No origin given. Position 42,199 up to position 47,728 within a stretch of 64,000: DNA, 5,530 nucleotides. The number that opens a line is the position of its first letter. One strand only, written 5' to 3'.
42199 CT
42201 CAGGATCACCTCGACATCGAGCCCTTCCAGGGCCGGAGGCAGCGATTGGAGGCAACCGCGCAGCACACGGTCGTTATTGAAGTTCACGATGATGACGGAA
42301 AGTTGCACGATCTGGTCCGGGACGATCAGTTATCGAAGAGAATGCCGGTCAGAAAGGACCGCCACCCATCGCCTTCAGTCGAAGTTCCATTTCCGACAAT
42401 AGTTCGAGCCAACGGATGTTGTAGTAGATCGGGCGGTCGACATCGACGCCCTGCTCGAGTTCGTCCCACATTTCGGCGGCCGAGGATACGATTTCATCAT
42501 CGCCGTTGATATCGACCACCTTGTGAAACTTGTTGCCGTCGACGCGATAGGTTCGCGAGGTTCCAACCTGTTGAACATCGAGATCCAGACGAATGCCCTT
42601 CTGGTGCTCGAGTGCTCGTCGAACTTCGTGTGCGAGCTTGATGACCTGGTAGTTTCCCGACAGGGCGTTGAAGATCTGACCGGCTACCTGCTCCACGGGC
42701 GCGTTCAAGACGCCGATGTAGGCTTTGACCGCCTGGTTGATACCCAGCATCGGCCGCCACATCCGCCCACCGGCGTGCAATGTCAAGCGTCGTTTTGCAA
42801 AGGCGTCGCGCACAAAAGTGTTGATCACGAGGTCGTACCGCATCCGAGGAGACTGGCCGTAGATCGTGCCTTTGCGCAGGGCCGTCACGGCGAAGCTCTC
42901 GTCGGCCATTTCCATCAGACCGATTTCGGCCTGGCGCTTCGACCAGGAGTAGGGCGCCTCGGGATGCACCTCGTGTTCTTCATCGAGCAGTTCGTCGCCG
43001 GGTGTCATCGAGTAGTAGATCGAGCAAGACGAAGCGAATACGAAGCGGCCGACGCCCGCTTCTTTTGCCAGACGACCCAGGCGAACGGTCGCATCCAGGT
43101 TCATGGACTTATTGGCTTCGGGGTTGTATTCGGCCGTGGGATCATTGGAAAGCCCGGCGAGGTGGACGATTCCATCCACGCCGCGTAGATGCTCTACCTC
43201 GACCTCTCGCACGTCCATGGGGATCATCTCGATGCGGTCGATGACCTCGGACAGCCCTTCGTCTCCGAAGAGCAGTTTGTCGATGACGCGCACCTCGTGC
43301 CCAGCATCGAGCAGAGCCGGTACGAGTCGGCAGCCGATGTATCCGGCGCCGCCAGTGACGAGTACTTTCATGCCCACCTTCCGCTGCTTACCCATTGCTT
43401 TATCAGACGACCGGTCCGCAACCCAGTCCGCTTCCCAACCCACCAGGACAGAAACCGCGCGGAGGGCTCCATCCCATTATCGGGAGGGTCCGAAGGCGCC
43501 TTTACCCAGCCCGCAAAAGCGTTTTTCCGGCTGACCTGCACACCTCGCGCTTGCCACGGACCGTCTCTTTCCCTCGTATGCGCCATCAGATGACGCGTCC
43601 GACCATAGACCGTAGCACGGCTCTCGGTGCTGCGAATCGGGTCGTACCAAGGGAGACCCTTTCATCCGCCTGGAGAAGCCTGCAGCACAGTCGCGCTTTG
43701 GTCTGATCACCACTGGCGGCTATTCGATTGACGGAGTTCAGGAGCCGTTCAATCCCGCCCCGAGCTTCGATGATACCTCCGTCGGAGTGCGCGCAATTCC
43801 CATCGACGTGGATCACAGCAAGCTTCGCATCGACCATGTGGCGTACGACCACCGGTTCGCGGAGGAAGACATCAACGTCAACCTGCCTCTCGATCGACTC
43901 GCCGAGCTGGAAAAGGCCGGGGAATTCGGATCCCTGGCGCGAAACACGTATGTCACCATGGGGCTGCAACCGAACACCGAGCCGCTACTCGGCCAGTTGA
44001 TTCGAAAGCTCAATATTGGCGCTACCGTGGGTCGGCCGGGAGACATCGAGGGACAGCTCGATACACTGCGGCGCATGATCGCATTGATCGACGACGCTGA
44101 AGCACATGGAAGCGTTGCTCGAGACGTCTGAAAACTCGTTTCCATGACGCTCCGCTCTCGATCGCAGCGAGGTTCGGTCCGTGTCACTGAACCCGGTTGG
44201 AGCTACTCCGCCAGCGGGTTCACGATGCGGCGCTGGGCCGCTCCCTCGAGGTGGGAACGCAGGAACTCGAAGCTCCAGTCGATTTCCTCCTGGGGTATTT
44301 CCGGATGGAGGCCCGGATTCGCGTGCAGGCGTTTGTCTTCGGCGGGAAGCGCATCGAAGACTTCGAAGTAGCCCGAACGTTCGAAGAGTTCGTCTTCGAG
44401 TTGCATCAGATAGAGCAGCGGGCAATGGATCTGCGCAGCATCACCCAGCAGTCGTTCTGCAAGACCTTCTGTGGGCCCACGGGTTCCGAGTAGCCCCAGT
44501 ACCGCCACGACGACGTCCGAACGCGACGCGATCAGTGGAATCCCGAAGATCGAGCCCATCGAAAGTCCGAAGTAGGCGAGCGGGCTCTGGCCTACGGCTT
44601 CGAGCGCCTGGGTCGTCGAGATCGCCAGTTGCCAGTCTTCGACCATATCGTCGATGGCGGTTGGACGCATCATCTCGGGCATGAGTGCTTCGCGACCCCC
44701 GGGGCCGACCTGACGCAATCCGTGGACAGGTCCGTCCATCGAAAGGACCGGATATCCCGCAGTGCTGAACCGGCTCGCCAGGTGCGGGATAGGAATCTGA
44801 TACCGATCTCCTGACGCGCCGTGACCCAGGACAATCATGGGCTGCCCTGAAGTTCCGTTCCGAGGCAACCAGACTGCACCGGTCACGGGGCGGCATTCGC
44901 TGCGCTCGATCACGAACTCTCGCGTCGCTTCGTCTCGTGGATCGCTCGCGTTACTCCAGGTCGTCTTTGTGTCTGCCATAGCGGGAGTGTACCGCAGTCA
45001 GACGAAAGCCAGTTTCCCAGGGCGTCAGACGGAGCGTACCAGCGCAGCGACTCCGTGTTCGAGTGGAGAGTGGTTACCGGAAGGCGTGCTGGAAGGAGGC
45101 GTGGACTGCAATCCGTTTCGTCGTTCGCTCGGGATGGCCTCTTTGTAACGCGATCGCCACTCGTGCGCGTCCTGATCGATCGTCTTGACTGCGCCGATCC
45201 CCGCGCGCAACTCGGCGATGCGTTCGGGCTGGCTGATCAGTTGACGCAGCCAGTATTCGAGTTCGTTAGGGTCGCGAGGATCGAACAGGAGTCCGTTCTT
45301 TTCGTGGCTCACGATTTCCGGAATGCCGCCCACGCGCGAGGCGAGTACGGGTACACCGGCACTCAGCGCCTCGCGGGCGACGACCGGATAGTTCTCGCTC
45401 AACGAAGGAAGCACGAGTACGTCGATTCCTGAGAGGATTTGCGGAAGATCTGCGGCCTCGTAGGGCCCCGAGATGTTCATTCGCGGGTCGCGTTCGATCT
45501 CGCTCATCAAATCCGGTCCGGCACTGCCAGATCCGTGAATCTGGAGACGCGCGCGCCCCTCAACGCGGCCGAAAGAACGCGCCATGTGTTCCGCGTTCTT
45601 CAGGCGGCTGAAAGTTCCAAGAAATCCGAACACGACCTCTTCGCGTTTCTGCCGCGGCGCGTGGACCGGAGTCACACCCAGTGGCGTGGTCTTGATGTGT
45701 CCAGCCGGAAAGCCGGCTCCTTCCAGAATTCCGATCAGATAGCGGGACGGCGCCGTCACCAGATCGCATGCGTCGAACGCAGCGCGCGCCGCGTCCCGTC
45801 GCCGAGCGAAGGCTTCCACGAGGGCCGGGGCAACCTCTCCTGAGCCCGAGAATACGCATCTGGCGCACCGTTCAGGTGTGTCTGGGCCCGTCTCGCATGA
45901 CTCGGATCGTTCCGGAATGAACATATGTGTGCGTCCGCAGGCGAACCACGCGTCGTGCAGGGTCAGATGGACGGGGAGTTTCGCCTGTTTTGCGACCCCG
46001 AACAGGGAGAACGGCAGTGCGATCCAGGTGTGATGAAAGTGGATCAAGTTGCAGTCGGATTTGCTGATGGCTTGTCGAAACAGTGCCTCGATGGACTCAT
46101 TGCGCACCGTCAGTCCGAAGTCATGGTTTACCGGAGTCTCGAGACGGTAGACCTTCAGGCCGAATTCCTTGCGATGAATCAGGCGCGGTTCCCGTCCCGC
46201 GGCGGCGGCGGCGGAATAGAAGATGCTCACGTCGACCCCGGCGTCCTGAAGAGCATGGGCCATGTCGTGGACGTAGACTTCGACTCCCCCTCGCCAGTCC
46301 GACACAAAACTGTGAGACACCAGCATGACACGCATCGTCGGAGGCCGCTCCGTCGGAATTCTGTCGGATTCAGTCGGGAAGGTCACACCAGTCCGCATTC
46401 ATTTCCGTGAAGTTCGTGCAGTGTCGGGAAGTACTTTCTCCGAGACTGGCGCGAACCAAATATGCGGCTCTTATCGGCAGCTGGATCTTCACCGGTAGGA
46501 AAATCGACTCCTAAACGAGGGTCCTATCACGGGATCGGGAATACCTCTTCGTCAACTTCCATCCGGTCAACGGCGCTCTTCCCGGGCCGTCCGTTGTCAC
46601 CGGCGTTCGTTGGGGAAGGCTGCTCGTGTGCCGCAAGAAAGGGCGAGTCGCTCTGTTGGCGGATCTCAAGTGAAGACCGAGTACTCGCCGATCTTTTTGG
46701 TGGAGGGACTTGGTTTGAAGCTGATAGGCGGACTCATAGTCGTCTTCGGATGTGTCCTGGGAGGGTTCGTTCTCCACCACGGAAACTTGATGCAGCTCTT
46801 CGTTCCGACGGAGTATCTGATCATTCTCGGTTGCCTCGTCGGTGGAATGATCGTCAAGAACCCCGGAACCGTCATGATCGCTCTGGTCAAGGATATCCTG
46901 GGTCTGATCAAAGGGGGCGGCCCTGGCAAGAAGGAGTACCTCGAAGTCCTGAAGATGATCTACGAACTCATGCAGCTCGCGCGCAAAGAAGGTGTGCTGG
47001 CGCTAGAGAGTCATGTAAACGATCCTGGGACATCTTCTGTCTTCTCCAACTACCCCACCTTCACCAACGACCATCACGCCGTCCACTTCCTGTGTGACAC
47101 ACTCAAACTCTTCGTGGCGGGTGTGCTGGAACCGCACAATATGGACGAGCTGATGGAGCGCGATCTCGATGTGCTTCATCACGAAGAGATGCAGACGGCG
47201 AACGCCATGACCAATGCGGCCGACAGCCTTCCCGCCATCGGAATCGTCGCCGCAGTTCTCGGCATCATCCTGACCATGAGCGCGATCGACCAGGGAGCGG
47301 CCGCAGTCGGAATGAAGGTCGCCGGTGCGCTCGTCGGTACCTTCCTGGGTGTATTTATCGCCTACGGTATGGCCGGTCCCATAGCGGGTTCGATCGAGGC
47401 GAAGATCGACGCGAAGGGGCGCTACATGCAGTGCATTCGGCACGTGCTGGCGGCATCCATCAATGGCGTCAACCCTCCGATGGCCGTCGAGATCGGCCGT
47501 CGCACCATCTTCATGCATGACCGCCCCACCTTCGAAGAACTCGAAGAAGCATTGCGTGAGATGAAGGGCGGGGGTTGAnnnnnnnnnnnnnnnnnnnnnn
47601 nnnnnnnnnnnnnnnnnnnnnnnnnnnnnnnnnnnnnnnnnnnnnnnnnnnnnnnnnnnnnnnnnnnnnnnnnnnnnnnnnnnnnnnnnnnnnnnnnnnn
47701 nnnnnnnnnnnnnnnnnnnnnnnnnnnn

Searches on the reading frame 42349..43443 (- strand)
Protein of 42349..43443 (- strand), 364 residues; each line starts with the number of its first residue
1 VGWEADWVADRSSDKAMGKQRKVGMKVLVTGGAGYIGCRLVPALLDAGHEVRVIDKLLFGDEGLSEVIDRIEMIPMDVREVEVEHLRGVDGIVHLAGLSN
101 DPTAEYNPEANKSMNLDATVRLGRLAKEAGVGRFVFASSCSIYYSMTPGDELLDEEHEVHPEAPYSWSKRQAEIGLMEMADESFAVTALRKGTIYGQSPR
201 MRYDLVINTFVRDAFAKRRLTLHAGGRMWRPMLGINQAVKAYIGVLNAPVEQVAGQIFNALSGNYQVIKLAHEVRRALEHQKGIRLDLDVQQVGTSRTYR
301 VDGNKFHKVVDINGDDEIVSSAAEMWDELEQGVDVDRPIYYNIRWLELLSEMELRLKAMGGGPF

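Call 78: search_protein_families(library=pfam, proteins=[window:42349-43443:-], max_evalue=0.0001)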
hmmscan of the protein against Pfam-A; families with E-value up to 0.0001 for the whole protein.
window:42349-43443:- (364 aa): 8 families
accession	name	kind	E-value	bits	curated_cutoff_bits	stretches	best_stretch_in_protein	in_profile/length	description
PF01370.27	Epimerase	-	8.8e-33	114.1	20.9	1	27-259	1-238/240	NAD dependent epimerase/dehydratase family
PF01073.25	3Beta_HSD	-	1.6e-17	63.9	22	1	28-205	1-192/280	3-beta hydroxysteroid dehydrogenase/isomerase family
PF16363.11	GDP_Man_Dehyd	-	4.6e-16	59.6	27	1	28-212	1-199/332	GDP-mannose 4,6 dehydratase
PF07993.18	NAD_binding_4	-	4.5e-08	33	20.1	1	83-198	82-211/258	Male sterility protein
PF04321.23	RmlD_sub_bind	-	1.7e-07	31.1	27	1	25-200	1-157/287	RmlD substrate binding domain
PF02719.21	Polysacc_synt_2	-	3.1e-07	30.3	20.2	0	27-139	1-128/293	Polysaccharide biosynthesis protein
PF13460.12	NAD_binding_10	-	3.2e-07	30.8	27.2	1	31-174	1-129/184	NAD(P)H-binding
PF05368.20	NmrA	-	3.1e-06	27.4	27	1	26-159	4-130/298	NmrA-like family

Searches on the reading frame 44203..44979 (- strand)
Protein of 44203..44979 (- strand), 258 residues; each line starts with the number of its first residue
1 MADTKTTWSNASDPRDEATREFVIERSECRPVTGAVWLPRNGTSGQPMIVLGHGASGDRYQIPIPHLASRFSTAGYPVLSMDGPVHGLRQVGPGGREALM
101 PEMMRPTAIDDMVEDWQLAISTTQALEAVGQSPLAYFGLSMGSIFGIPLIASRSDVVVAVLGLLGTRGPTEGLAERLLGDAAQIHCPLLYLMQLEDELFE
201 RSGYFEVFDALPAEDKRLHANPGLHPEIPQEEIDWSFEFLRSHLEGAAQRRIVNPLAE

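Call 78: search_protein_families(library=pfam, proteins=[window:44203-44979:-], max_evalue=0.0001)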
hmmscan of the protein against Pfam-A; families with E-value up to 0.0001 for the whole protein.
window:44203-44979:- (258 aa): 1 family
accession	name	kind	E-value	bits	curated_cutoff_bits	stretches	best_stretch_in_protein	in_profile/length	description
PF12146.15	Hydrolase_4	-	1.5e-10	41.2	27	1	52-155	12-99/239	Serine aminopeptidase, S33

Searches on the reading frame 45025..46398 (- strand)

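Call 78: search_protein_families(library=pfam, proteins=[window:45025-46398:-], max_evalue=0.0001)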
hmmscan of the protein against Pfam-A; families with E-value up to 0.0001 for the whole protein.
window:45025-46398:- (457 aa): 6 families
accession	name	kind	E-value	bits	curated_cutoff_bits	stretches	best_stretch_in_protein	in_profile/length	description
PF13692.12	Glyco_trans_1_4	-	3.1e-25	89.5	27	1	256-389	3-141/142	Glycosyl transferases group 1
PF00534.26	Glycos_transf_1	-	9e-22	77.8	26.4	1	251-394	12-162/172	Glycosyl transferases group 1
PF13439.12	Glyco_transf_4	-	1.7e-16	61.2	28.5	1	37-242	2-166/170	Glycosyltransferase Family 4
PF13579.12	Glyco_trans_4_4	-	4.4e-14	53.6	29.7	1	37-241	1-158/158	Glycosyl transferase 4-like domain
PF20706.3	GT4-conflict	-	9.8e-08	31.8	26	1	264-366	209-323/385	Family 4 Glycosyltransferase in conflict systems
PF13524.12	Glyco_trans_1_2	-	2.9e-05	24.5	25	1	283-420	15-141/144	Glycosyl transferase-like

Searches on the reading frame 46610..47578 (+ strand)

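Call 78: search_protein_families(library=pfam, proteins=[window:46610-47578:+], max_evalue=0.0001)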
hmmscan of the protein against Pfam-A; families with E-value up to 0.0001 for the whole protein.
window:46610-47578:+ (322 aa): 2 families
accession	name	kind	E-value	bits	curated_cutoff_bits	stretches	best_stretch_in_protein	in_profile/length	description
PF20560.3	MotA_N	-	2.6e-24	85.7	27.3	1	40-128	2-91/91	Motility protein A N-terminal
PF01618.21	MotA_ExbB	-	7.1e-13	48.9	22.9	1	173-272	22-124/127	MotA/TolQ/ExbB proton channel family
